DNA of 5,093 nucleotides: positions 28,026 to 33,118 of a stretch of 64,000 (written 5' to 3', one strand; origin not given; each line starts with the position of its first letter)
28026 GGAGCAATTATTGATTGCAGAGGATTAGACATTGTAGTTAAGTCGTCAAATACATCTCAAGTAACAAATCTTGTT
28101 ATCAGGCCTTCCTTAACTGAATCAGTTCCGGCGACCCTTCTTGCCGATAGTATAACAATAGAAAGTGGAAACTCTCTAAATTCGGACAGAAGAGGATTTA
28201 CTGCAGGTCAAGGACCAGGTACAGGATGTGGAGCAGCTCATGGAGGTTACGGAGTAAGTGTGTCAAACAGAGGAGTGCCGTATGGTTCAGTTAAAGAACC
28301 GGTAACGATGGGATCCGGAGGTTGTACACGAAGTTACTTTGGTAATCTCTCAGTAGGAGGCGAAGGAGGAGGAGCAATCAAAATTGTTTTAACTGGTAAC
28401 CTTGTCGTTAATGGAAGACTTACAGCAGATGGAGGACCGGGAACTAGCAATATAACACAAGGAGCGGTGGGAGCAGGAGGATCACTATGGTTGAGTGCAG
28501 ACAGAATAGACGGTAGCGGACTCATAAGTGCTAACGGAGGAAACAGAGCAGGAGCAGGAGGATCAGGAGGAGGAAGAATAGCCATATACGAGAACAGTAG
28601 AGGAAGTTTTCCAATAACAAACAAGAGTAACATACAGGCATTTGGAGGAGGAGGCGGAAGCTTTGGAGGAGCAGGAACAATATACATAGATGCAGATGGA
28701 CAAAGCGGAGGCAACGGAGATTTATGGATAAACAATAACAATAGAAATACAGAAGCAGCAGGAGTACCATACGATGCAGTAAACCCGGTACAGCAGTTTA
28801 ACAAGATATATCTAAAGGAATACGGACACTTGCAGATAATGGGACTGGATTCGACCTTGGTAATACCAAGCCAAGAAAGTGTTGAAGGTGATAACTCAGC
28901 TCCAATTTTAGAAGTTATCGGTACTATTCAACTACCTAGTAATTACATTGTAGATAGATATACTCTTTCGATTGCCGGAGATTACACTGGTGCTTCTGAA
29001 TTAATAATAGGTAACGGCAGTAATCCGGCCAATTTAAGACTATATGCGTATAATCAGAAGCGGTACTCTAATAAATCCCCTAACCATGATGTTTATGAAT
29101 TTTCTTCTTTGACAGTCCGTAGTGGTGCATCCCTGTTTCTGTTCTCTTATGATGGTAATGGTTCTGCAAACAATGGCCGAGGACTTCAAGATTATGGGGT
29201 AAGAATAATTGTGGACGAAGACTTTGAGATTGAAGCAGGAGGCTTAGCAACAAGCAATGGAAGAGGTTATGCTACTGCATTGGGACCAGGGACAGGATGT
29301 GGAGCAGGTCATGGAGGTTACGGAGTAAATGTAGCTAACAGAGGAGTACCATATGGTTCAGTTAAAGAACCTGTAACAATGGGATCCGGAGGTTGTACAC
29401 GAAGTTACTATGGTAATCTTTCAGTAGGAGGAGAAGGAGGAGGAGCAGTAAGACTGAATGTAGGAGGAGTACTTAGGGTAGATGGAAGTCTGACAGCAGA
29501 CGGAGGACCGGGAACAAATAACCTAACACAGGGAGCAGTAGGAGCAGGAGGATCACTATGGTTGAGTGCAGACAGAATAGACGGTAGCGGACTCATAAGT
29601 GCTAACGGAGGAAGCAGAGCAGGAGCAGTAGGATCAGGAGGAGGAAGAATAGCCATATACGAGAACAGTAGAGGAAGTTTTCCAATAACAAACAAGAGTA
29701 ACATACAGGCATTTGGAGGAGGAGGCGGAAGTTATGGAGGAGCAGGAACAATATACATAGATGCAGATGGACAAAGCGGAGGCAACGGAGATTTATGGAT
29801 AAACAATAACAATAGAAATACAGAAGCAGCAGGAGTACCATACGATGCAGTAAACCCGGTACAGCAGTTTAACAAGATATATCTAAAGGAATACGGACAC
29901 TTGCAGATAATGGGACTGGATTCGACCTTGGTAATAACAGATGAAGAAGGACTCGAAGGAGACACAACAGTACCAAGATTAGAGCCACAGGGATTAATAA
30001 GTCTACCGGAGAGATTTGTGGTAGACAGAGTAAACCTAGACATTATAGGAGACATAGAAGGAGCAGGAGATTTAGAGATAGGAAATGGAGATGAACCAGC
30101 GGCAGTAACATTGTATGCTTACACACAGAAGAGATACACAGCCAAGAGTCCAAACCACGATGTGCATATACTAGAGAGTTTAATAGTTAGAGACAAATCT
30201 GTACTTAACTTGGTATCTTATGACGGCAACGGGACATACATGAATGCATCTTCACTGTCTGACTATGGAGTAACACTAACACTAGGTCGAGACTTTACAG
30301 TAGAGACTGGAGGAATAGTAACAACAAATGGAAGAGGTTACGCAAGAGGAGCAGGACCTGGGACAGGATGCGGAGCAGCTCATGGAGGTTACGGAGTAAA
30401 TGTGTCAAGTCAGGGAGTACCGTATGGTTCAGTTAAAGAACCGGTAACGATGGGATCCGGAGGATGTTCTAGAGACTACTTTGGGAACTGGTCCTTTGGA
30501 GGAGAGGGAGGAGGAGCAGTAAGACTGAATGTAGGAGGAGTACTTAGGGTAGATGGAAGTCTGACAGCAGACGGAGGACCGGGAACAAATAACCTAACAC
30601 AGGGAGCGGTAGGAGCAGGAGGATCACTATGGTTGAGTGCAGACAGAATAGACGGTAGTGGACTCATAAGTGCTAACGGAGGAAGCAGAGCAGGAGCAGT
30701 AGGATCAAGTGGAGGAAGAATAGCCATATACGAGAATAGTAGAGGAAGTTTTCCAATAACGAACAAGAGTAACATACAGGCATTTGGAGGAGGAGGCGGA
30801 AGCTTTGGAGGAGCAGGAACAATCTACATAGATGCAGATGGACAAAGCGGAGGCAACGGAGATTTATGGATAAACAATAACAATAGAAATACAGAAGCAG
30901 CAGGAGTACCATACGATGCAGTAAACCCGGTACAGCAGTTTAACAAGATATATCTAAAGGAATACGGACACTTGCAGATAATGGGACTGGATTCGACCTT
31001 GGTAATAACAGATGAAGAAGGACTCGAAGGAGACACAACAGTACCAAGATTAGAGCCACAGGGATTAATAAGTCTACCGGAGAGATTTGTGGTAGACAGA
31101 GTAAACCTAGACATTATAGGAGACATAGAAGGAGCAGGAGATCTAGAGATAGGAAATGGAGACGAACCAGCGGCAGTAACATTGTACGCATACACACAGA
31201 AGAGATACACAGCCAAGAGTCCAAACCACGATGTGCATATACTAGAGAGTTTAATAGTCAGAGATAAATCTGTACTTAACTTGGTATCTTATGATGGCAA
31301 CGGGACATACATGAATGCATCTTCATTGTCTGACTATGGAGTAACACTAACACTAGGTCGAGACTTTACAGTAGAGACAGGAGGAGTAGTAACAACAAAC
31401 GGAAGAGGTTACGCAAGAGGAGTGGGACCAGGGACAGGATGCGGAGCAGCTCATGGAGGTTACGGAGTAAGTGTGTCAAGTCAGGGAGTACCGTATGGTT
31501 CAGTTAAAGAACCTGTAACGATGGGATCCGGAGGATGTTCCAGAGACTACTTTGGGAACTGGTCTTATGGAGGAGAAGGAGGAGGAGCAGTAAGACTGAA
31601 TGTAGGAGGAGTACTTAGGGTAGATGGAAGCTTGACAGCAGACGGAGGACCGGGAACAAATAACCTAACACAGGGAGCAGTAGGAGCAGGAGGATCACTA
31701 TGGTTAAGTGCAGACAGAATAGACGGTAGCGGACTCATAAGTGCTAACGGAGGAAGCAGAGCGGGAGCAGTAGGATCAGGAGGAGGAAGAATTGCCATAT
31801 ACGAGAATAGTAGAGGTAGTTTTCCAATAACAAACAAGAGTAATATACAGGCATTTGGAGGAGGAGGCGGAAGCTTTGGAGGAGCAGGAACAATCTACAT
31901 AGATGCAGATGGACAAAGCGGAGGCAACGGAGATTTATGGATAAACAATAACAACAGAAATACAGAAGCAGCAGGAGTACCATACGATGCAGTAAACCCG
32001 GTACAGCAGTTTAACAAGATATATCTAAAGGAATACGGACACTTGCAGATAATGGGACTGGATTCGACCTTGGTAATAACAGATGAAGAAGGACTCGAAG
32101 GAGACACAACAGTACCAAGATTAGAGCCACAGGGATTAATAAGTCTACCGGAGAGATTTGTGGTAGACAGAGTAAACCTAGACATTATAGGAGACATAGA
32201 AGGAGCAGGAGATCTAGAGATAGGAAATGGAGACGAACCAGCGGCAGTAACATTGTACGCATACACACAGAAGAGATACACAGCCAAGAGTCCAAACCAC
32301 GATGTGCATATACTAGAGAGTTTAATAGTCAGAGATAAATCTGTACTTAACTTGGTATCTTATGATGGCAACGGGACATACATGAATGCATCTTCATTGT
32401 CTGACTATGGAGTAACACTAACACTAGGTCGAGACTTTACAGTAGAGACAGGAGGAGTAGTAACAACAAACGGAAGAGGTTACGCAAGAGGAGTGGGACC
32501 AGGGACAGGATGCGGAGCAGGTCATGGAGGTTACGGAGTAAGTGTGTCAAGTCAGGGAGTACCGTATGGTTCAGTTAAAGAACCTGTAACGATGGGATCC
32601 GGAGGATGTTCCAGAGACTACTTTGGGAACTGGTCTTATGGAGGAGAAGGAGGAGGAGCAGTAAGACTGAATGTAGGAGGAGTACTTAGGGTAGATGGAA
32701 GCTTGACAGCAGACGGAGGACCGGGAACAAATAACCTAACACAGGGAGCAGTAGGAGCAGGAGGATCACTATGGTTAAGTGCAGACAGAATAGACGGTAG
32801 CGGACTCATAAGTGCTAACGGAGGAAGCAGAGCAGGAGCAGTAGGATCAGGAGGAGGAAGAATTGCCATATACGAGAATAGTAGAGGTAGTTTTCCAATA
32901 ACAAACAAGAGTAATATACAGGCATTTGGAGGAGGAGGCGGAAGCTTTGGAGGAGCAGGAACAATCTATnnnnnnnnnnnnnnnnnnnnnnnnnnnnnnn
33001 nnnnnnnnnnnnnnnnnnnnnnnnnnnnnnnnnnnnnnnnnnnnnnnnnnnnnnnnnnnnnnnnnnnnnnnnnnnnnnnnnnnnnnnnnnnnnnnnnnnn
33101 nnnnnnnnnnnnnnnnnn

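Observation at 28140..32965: Near-identical 1071-nt tandem coding repeats inside a 10.2 kb giant surface-protein gene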

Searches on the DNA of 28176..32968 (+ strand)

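Call 17: search_dna_similar(query=window:28176-32968:+, collection=plasmids, mode=near)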
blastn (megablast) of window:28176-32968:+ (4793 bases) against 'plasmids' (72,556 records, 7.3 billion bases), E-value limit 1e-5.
No match.

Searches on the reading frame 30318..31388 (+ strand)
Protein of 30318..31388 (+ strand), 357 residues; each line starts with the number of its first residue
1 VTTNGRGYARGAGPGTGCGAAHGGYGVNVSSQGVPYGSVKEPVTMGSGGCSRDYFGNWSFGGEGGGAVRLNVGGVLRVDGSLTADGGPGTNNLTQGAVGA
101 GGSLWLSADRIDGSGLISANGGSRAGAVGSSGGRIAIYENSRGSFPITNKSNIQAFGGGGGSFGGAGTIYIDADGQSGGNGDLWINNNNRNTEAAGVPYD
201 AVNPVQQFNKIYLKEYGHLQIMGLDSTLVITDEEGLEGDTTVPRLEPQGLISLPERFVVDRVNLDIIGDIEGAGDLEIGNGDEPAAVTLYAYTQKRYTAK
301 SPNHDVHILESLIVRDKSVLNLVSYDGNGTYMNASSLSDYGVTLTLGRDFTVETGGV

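Call 11: search_protein_families(library=pfam, proteins=[window:30318-31388:+], max_evalue=0.1)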
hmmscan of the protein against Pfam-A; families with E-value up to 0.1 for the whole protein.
window:30318-31388:+ (357 aa): 0 families

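Call 12: search_protein_families(library=ncbifam, proteins=[window:30318-31388:+], max_evalue=0.1)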
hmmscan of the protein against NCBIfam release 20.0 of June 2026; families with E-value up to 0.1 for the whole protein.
window:30318-31388:+ (357 aa): 0 families

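Call 14: find_homologous_proteins(query=window:30318-31388:+)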
Query window:30318-31388:+ (357 aa): 44 proteins with E <= 0.001 among 8000 candidates.
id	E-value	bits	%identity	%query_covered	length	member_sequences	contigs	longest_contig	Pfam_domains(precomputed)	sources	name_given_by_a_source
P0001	1.7e-28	118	42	36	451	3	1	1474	-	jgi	jgi:hypothetical protein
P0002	3.9e-26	110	32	83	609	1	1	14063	-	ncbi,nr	ncbi:MAG: hypothetical protein GX811_02160, partial [Lentisphaerae bacterium]|nr:hypothetical protei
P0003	4.2e-22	97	40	40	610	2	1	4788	-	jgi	jgi:hypothetical protein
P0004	1.5e-20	92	43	29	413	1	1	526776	-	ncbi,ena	-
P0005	1.8e-20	92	42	48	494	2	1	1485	-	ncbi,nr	ncbi:MAG: hypothetical protein RMK20_16365, partial [Verrucomicrobiales bacterium]|nr:hypothetical p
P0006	1.8e-16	78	37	38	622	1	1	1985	-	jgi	jgi:hypothetical protein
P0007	4.3e-15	74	26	69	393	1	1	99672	-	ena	-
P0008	4.3e-15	74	36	50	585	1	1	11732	-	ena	-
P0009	8.2e-15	73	41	44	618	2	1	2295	-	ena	-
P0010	7.9e-14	70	41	49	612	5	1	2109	PF13620.13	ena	-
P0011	9.2e-14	69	47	32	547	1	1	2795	-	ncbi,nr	ncbi:MAG TPA: hypothetical protein VNZ22_20550, partial [Bacillota bacterium]|nr:hypothetical protei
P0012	1.5e-12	65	36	50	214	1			-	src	-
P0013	3.7e-12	64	43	35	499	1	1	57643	-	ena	-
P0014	4.5e-12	64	39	43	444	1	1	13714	-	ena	-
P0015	7.3e-12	63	39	34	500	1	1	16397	-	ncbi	ncbi:MAG: hypothetical protein AB7O66_10115, partial [Limisphaerales bacterium]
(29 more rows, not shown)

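Call 18: find_related_loci(query=window:30318-31388:+, collection=genome_contigs, flank=10000)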
Query window:30318-31388:+ (357 aa) in genome_contigs; peptide patterns used: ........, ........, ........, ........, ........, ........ (x = any residue, [..] = any of these).
97 stretches matched a pattern; 3 encode a relative of the query (tblastn E <= 1e-3); 3 distinct loci.
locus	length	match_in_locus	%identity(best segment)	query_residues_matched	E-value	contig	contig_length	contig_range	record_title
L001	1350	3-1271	98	1-357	0e+0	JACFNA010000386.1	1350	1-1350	MAG: Chitinophagaceae bacterium isolate BROCD012 NODE_34795_length_1350_cov_41.589961, whole genome shotgun sequence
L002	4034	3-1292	100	1-357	3e-160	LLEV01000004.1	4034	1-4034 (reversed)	MAG: Microgenomates bacterium OLB22 UZ21_OP11001CONTIG000004, whole genome shotgun sequence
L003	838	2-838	97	1-357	1e-112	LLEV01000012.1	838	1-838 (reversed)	MAG: Microgenomates bacterium OLB22 UZ21_OP11001CONTIG000012, whole genome shotgun sequence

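Call 21: find_related_loci(query=window:30318-31388:+, collection=metagenome_contigs, flank=10000)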
Query window:30318-31388:+ (357 aa) in metagenome_contigs; peptide patterns used: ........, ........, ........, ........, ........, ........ (x = any residue, [..] = any of these).
145 stretches matched a pattern, but none encodes a relative of the query by tblastn (E <= 1e-3).

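Call 36: search_solved_structures(query=A2, max_evalue=1, show_alignments=1)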
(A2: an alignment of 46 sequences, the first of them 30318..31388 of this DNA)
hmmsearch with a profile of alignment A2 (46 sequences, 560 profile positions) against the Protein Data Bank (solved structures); distinct sequences matched with E-value up to 1: 2.
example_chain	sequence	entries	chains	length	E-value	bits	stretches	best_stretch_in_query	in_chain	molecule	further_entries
3dbl_I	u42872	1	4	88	0.8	11.3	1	192-211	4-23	NEDD8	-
3dbh_I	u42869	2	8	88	0.81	11.3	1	192-211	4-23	NEDD8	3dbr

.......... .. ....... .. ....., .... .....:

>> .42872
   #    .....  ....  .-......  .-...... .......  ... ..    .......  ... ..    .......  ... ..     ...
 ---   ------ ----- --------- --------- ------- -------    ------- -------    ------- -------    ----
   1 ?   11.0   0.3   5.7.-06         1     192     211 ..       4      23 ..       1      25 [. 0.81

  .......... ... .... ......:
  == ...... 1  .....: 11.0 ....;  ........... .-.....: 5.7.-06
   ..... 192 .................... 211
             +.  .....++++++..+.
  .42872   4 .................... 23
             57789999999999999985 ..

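Call 38: predict_structure(alignment_id=A2)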
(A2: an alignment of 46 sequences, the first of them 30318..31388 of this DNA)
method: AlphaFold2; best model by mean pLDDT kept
length: 357 residues; sequences in the alignment: 46
mean_pLDDT: 71.6   pTM: 0.74
mean pLDDT of the five models: 71.6, 65.7, 64.1, 61.4, 61.1
residues with pLDDT >= 90: 46; 70-90: 156; 50-70: 121; < 50: 34
segments of 3 or more residues with pLDDT < 50: 25-31, 144-146, 193-203, 295-303
pLDDT, mean of each block of 10 residues (from residue 1): 91 71 49 68 88 79 92 91 89 73 91 89 78 86 56 79 75 67 74 44 57 66 56 61 60 75 68 74 76 51 58 83 63 53 70 74
secondary structure, 60 per line:
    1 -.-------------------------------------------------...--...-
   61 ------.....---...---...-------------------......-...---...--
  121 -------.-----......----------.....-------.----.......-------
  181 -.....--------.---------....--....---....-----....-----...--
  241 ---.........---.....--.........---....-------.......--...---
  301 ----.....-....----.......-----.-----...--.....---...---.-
elements in order: E52-54 E57-59 E67-71 E75-77 E81-83 E103-108 E110-112 E116-118 E134-139 E167-173 E182-186 E205-208 E211-214 E218-221 E227-230 E236-238 E244-252 E256-260 E263-271 E275-278 E286-292 E305-309 E311-314 E319-325 E342-346 E350-352

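Call 79: search_protein_representatives(protein=window:30318-31388:+)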
Query: 357 residues. Proteins with E-value up to 0.001 (for the whole library): 3720; up to 1e-10: 1856; up to 1e-30: 461. The best 150 are listed.
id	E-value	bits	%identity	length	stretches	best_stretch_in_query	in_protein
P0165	5.4e-195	664.1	42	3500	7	3-357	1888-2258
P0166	9.7e-192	653.4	41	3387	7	12-357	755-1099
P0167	9.0e-179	610.7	43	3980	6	1-348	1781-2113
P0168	7.0e-178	607.8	41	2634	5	3-356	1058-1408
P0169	6.0e-172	588.3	40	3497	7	5-346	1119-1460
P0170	3.0e-167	572.8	41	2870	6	11-295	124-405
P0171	3.9e-161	552.7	38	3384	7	1-326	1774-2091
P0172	4.5e-152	522.9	39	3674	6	1-331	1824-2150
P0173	1.9e-151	520.8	40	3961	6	2-356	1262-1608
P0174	6.7e-145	499.2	42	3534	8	6-347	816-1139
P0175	6.8e-144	495.9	40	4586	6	2-356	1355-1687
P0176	2.2e-129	448.2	41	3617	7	7-356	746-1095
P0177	1.1e-121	422.9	39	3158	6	1-356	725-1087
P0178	6.9e-118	410.4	39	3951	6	18-356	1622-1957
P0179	1.3e-114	399.6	39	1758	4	1-323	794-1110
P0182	1.3e-101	356.8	37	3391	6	8-356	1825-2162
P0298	1.7e-49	185.3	36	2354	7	18-191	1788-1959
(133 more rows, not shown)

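Call 84: list_cluster_members(proteins=[P0165, P0166, P0167, P0169, P0170, P0171, P0172, P0175, P0182, P0298])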
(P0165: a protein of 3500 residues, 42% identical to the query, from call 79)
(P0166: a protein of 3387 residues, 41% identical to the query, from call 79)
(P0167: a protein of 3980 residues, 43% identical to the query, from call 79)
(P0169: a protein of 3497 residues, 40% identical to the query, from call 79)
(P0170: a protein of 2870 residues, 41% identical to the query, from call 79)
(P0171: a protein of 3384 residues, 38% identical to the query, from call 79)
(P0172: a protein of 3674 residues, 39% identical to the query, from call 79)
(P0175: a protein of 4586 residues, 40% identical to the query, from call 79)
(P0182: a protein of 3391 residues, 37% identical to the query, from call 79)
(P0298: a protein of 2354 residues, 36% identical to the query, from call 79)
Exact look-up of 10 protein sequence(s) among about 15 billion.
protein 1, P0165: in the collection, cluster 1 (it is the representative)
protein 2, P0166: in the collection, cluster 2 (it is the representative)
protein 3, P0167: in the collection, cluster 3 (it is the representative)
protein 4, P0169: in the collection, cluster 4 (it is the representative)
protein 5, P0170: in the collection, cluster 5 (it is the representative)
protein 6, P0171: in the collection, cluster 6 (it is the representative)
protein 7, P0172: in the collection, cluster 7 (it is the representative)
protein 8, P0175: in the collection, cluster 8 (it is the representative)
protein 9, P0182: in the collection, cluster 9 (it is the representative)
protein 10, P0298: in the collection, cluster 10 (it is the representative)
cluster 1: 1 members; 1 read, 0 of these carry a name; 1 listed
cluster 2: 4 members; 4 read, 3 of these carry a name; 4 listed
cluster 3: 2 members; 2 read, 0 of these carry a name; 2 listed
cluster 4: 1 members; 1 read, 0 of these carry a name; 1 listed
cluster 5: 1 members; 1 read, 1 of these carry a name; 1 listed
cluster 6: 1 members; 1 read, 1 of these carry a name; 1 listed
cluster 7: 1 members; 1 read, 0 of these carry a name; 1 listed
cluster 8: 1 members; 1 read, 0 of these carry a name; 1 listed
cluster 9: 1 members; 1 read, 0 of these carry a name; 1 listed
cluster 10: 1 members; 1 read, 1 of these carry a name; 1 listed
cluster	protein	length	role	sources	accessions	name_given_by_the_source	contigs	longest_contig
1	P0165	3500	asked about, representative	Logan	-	-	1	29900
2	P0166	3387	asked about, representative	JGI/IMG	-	hypothetical protein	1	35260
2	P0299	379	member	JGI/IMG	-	hypothetical protein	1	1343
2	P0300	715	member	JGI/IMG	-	hypothetical protein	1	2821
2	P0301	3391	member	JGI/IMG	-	-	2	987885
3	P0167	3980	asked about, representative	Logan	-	-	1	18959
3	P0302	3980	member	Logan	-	-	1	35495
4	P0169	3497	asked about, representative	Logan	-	-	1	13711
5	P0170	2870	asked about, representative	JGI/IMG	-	hypothetical protein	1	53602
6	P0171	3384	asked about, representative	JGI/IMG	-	hypothetical protein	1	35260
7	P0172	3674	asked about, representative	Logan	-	-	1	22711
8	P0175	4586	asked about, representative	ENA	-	-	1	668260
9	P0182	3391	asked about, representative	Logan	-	-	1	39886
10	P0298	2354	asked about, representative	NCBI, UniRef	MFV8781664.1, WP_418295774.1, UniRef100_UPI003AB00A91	LamG-like jellyroll fold domain-containing protein, partial [Microbulbifer sp. SA54] | LamG-like jellyroll fold domain-containing protein n=1 Tax=Microbulbifer sp. SA54 ...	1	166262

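Call 86: find_encoding_contigs(protein=P0170, flank=3000, max_places=2)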
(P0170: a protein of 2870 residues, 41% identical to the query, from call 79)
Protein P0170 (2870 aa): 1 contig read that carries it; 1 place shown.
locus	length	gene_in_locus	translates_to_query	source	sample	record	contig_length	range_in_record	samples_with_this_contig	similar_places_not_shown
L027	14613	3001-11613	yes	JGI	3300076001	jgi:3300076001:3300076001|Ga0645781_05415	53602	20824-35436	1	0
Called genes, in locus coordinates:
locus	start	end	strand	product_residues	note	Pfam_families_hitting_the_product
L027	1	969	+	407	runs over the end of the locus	PF00534:Glycos_transf_1, PF13692:Glyco_trans_1_4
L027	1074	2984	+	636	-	PF02369:Big_1 (weak)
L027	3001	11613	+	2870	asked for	-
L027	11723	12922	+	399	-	PF13439:Glyco_transf_4, PF13579:Glyco_trans_4_4, PF20706:GT4-conflict, PF00534:Glycos_transf_1, PF13692:Glyco_trans_1_4, PF13524:Glyco_trans_1_2 (weak)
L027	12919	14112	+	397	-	PF08323:Glyco_transf_5 (faint), PF13439:Glyco_transf_4, PF13579:Glyco_trans_4_4, PF00534:Glycos_transf_1, PF13692:Glyco_trans_1_4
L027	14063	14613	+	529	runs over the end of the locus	-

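Call 87: find_encoding_contigs(protein=P0166, flank=6000, max_places=2)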
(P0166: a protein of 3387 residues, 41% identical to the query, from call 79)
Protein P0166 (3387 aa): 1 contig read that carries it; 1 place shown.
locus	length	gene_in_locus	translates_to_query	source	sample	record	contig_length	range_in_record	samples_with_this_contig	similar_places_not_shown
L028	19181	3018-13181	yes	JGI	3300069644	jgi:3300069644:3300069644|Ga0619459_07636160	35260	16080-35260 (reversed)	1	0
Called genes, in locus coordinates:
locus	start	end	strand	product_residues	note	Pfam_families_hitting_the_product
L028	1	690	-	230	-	?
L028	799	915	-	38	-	-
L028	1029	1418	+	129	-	PF01641:SelR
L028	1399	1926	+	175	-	PF01625:PMSR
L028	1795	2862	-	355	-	-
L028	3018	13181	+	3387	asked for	PF20259:tRNA_Me_trans_M (faint)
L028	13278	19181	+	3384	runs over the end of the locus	PF13715:CarbopepD_reg_2 (faint)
